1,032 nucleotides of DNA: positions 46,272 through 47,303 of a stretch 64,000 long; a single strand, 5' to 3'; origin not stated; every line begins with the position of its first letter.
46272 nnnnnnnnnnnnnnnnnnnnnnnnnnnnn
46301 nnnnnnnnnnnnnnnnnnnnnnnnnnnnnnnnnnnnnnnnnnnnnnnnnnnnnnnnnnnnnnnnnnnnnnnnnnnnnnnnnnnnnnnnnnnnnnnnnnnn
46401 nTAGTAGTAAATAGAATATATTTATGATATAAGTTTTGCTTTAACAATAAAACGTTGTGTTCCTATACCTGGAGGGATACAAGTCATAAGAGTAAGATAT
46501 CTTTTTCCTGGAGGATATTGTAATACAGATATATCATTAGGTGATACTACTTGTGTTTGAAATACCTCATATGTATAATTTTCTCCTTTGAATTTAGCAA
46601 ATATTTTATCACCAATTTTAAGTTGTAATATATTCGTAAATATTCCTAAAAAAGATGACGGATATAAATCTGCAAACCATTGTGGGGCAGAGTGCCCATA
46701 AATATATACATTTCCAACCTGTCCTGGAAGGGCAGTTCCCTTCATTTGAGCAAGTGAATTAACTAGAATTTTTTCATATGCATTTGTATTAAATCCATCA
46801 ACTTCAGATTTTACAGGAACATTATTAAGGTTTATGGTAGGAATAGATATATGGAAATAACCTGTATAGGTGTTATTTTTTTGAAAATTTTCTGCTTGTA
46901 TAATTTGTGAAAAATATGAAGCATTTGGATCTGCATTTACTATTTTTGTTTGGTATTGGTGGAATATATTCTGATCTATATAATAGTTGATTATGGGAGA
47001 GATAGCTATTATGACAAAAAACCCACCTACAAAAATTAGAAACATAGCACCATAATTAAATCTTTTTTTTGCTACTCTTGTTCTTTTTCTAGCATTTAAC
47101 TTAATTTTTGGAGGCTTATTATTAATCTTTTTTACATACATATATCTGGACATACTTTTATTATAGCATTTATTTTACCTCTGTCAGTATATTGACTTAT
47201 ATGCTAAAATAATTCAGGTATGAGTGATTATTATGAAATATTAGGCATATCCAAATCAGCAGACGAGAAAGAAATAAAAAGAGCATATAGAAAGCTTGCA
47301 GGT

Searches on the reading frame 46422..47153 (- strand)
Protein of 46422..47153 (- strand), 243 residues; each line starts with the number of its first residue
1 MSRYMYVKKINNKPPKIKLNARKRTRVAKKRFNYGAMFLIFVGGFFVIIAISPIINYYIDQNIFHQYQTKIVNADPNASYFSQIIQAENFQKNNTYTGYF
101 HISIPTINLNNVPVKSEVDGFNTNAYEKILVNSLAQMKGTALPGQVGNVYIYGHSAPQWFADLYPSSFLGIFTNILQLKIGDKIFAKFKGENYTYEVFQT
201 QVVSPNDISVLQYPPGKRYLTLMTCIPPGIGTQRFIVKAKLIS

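Call 3: search_protein_families(library=pfam, proteins=[window:46422-47153:-], max_evalue=1)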
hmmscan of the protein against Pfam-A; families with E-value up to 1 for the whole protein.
window:46422-47153:- (243 aa): 2 families
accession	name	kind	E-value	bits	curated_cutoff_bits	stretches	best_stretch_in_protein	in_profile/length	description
PF04203.18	Sortase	-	3.9e-23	82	26.6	1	102-241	1-124/125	Sortase domain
PF09574.15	DUF2374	-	0.36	11.1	27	1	34-52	14-32/42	Protein of unknown function (Duf2374)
